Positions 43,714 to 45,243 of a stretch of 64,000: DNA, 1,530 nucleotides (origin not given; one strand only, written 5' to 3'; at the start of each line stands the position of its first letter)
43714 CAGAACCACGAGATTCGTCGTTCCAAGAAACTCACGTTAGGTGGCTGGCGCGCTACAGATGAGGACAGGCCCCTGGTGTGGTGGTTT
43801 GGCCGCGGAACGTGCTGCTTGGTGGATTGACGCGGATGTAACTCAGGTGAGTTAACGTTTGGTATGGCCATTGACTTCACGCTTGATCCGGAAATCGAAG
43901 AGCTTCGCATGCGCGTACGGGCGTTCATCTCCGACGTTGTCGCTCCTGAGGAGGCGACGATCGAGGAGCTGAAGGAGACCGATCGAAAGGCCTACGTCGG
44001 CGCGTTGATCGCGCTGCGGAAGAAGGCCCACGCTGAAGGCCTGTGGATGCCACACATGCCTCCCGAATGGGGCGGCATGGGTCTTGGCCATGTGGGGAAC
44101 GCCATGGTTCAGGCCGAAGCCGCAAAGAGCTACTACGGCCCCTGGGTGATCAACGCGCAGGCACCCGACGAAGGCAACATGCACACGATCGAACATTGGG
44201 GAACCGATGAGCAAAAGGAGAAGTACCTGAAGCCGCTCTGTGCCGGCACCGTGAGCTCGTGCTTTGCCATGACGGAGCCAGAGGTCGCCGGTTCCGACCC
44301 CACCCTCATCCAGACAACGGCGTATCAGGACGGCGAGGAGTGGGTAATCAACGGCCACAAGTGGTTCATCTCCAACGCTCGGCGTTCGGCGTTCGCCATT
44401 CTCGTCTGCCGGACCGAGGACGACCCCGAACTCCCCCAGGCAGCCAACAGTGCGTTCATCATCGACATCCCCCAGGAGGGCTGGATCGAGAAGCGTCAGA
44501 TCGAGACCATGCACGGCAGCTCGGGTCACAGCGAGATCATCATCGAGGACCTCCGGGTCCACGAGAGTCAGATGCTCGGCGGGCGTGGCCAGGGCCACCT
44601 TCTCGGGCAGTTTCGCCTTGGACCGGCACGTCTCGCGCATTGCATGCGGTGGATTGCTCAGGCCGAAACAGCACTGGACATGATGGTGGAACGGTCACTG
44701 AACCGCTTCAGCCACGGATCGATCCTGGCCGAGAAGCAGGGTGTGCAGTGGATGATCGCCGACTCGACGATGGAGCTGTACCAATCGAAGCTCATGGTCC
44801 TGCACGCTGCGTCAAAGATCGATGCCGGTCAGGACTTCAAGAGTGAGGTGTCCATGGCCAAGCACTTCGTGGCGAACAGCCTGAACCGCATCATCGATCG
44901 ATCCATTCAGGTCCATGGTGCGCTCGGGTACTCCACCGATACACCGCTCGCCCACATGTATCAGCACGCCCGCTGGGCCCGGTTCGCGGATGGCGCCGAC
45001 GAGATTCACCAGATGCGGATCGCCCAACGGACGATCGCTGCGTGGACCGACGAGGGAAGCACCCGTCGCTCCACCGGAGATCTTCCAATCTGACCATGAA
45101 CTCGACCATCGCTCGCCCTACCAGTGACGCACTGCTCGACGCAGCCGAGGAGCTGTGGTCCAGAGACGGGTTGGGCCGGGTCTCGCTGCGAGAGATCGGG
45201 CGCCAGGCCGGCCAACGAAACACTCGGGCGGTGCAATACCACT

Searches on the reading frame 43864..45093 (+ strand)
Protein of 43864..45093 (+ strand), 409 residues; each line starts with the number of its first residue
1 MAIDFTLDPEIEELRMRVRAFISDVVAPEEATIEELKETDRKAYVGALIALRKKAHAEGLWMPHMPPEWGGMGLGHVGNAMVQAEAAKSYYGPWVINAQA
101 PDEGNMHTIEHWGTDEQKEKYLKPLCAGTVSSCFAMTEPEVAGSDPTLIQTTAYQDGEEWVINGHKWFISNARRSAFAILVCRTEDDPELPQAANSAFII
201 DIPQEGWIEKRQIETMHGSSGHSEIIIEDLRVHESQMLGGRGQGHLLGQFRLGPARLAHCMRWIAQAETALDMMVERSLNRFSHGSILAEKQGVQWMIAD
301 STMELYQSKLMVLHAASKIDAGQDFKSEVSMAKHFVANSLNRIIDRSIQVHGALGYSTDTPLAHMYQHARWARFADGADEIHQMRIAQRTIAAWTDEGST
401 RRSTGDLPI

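Call 74: search_protein_families(library=pfam, proteins=[window:43864-45093:+], max_evalue=0.001)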
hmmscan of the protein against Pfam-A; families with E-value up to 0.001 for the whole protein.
window:43864-45093:+ (409 aa): 4 families
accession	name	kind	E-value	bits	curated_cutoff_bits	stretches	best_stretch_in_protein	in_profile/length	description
PF00441.29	Acyl-CoA_dh_1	-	2.1e-33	116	22.4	1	251-389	10-148/150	Acyl-CoA dehydrogenase, C-terminal domain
PF02770.24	Acyl-CoA_dh_M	-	5.4e-19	68.6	33.3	1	133-228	1-95/97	Acyl-CoA dehydrogenase, middle domain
PF02771.21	Acyl-CoA_dh_N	-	4.8e-18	66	22.9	1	9-128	2-112/113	Acyl-CoA dehydrogenase, N-terminal domain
PF08028.16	Acyl-CoA_dh_2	-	1.7e-08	35.3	22.7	1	259-363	3-117/134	Acyl-CoA dehydrogenase, C-terminal domain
